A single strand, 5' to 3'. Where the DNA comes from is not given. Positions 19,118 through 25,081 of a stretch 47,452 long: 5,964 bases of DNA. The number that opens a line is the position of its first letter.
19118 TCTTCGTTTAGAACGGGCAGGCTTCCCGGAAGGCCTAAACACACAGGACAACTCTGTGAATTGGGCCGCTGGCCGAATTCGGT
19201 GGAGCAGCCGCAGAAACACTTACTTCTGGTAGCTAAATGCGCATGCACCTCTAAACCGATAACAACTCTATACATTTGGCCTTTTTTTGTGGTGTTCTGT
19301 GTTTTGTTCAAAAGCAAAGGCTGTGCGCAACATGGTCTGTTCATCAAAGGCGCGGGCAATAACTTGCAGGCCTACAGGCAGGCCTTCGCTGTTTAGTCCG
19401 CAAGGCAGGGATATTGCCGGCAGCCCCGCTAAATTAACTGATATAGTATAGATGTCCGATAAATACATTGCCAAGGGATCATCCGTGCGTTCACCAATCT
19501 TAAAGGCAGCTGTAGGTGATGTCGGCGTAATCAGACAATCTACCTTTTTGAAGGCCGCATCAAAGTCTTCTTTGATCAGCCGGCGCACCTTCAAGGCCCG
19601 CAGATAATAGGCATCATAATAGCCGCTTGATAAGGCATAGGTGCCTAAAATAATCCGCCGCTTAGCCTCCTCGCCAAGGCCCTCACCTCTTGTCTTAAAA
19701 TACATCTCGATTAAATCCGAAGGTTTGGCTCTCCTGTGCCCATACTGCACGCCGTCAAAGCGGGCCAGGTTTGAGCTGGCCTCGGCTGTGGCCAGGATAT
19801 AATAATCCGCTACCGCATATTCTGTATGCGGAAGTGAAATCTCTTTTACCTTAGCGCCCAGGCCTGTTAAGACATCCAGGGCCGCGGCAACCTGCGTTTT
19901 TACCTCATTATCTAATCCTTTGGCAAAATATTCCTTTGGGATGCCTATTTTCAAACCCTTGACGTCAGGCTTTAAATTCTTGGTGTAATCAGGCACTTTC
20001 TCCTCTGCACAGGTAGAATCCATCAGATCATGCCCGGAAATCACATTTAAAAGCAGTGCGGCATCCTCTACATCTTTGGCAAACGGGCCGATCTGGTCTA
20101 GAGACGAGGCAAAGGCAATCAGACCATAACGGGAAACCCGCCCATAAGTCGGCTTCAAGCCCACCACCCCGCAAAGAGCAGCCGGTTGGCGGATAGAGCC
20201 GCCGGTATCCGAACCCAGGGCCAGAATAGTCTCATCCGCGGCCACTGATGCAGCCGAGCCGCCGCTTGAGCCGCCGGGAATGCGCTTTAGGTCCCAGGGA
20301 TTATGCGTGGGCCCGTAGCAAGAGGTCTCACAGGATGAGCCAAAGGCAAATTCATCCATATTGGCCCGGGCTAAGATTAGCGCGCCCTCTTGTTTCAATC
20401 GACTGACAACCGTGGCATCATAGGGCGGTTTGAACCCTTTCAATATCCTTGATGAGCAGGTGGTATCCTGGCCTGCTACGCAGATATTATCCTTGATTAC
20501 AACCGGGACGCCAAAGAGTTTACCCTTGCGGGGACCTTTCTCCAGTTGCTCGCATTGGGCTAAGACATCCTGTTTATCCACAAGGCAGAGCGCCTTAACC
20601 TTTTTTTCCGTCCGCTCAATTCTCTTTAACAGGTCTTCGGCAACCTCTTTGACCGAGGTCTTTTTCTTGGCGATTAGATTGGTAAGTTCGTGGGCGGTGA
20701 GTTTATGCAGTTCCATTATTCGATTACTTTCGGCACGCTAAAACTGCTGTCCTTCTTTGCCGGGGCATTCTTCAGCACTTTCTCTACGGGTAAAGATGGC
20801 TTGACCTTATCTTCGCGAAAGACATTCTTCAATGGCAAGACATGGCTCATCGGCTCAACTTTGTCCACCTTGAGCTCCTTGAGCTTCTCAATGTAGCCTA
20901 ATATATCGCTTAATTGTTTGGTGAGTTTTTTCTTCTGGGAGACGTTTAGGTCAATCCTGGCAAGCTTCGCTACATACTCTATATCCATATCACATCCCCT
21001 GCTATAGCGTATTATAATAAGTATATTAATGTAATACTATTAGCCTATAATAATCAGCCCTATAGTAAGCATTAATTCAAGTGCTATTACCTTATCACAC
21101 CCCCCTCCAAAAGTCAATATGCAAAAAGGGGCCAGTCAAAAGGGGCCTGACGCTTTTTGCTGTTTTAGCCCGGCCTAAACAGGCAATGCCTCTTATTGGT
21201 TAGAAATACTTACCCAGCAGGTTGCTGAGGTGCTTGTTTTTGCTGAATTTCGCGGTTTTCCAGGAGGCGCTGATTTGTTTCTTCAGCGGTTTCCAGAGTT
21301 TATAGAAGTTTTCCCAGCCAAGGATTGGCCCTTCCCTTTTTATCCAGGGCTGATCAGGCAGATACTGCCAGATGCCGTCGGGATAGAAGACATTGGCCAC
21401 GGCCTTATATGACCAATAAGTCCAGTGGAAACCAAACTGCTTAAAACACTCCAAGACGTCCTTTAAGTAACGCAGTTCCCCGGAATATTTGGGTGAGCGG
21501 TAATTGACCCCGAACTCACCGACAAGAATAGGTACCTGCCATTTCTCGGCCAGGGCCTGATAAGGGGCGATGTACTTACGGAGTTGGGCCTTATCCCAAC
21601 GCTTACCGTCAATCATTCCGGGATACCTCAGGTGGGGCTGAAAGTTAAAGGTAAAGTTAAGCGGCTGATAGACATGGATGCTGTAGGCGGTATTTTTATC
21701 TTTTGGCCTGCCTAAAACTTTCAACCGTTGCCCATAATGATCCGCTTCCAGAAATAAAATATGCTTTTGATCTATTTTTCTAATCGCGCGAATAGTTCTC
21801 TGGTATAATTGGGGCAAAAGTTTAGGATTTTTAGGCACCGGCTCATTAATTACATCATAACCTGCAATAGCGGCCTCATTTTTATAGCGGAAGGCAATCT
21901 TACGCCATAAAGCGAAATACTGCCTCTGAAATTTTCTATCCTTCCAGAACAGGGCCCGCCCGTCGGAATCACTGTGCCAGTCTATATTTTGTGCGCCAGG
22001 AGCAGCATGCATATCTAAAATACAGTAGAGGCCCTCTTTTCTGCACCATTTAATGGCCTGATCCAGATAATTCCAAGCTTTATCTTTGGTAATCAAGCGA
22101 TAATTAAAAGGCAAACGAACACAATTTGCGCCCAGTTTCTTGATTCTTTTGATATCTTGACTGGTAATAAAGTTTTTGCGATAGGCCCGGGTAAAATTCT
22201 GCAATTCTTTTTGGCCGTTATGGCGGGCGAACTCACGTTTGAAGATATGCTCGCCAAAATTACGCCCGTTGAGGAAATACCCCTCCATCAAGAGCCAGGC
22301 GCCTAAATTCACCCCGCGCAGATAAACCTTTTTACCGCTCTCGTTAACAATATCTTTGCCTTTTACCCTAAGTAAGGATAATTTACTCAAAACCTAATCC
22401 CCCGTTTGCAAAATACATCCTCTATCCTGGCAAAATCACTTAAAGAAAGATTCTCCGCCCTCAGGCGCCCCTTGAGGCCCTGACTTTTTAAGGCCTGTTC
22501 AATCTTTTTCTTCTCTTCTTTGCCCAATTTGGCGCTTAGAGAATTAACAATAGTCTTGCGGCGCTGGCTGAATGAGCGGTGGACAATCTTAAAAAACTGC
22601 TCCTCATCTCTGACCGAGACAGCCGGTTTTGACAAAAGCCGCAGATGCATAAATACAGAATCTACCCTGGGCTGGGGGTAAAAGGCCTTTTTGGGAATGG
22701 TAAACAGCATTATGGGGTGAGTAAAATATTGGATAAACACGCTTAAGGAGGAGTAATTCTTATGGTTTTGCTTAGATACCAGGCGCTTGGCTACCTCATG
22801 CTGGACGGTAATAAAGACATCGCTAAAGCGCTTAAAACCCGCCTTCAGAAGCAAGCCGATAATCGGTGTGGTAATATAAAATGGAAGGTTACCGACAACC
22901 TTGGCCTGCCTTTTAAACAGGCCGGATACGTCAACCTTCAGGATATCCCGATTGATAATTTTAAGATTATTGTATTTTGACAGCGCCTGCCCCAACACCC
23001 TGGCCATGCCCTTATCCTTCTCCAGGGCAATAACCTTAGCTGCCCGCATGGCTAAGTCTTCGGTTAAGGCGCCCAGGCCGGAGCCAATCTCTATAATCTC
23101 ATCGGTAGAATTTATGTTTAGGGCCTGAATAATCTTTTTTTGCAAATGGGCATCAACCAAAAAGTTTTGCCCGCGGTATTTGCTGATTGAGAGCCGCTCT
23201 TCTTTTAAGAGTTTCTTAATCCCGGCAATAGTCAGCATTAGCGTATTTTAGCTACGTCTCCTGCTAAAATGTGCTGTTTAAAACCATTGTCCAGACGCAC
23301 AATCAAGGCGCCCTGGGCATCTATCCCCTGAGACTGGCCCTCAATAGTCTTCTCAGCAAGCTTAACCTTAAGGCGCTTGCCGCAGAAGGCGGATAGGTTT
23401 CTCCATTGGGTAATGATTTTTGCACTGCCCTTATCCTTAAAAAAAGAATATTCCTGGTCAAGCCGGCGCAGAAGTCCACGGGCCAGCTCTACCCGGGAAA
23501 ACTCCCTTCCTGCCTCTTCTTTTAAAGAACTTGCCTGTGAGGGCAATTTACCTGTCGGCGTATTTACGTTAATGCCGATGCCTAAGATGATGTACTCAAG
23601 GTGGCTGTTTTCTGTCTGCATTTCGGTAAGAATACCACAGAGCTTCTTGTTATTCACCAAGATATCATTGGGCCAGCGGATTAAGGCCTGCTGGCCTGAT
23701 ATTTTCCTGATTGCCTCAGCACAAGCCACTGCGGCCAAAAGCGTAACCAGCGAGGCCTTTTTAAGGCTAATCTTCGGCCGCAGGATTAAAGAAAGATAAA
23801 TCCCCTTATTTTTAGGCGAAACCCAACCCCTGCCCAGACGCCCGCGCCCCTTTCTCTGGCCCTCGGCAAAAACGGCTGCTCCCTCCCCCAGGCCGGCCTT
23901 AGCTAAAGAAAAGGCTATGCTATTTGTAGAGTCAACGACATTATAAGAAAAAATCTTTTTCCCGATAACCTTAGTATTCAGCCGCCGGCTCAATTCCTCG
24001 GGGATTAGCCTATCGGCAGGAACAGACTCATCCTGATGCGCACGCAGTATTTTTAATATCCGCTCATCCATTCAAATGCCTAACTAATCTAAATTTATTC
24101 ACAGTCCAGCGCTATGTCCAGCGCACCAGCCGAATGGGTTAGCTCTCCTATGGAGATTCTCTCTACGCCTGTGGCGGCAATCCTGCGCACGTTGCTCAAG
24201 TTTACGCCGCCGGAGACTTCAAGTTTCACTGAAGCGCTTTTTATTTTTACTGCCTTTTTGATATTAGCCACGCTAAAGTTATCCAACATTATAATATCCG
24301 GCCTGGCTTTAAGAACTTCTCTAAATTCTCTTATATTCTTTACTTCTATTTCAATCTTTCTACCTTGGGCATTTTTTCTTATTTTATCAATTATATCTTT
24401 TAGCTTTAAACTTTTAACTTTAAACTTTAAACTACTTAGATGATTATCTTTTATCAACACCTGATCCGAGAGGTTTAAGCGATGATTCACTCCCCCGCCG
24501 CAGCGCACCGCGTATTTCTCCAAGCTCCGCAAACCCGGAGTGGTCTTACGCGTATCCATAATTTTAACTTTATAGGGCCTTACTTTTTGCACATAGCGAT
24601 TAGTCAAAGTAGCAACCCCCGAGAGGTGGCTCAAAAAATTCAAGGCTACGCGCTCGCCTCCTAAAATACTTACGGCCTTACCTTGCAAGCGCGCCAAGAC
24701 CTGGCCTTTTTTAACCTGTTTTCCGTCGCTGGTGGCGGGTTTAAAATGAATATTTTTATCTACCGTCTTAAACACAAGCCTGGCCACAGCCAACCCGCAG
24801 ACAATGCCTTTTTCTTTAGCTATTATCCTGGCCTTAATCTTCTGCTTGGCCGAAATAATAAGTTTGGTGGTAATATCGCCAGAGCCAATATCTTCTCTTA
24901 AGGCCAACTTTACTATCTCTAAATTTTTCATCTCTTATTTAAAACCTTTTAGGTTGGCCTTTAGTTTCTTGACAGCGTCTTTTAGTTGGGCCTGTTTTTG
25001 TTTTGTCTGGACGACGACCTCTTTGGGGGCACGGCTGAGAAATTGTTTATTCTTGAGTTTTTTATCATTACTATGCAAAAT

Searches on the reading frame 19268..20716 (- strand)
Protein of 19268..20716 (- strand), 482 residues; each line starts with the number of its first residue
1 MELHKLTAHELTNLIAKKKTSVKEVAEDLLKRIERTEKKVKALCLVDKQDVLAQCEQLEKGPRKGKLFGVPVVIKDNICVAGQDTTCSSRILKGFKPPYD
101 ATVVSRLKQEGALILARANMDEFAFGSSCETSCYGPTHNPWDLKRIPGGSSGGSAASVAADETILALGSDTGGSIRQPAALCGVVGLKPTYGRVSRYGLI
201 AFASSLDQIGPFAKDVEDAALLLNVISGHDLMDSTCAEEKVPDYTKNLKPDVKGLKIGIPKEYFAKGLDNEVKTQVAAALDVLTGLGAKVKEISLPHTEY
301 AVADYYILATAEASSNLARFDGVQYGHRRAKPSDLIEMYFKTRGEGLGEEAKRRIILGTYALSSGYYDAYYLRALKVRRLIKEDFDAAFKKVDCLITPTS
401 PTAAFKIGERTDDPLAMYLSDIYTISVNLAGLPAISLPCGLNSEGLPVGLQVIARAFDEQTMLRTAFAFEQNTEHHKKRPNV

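Call 59: search_protein_families(library=pfam, proteins=[window:19268-20716:-], max_evalue=0.001)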
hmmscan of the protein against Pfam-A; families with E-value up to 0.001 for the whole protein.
window:19268-20716:- (482 aa): 1 family
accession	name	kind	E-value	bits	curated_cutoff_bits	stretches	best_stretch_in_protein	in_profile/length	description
PF01425.27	Amidase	-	1.3e-162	542.3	27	1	24-463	1-445/445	Amidase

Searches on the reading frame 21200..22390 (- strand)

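Call 59: search_protein_families(library=pfam, proteins=[window:21200-22390:-], max_evalue=0.001)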
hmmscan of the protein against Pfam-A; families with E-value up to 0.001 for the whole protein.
window:21200-22390:- (396 aa): 1 family
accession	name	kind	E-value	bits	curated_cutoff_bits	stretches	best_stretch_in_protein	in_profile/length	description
PF00150.24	Cellulase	-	5.1e-37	128.3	23.5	1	65-329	12-269/272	Cellulase (glycosyl hydrolase family 5)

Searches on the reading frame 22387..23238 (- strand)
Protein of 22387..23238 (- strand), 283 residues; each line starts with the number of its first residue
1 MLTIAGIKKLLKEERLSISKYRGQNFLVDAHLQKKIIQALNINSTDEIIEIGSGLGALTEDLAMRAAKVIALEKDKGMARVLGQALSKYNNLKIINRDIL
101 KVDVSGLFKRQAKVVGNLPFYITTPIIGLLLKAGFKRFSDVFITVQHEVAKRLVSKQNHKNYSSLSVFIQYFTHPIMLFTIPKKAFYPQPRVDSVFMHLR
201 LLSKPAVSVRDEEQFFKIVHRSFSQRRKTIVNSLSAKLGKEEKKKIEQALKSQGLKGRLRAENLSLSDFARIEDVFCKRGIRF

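Call 59: search_protein_families(library=pfam, proteins=[window:22387-23238:-], max_evalue=0.001)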
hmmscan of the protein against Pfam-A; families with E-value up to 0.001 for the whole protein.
window:22387-23238:- (283 aa): 1 family
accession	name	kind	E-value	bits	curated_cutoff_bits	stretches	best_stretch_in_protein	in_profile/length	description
PF00398.26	RrnaAD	-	2e-59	201.3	24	1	20-275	6-260/263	Ribosomal RNA adenine dimethylase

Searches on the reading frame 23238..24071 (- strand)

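Call 59: search_protein_families(library=pfam, proteins=[window:23238-24071:-], max_evalue=0.001)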
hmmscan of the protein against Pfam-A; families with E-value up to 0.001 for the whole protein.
window:23238-24071:- (277 aa): 3 families
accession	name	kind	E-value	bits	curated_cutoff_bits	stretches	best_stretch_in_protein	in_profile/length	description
PF03099.24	BPL_LplA_LipB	-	2.9e-22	79.5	21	1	45-168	4-133/133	Biotin/lipoate A/B protein ligase family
PF02237.23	BPL_C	-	3.9e-11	43.1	21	1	229-274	1-46/48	Biotin protein ligase C terminal domain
PF16917.10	BPL_LplA_LipB_2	-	2.6e-09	37.4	27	1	87-224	38-182/183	Biotin/lipoate A/B protein ligase family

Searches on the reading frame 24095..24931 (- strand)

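Call 59: search_protein_families(library=pfam, proteins=[window:24095-24931:-], max_evalue=0.001)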
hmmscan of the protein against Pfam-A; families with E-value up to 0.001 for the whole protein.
window:24095-24931:- (278 aa): 3 families
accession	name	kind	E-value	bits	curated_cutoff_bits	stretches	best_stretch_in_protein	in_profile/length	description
PF01729.25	QRPTase_C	-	1.6e-57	194.4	23.1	1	106-276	1-169/169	Quinolinate phosphoribosyl transferase, C-terminal domain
PF02749.22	QRPTase_N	-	2.1e-23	82.8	27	1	19-104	1-82/82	Quinolinate phosphoribosyl transferase, N-terminal domain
PF00834.25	Ribul_P_3_epim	-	0.00099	19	21.1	0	221-262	153-194/198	Ribulose-phosphate 3 epimerase family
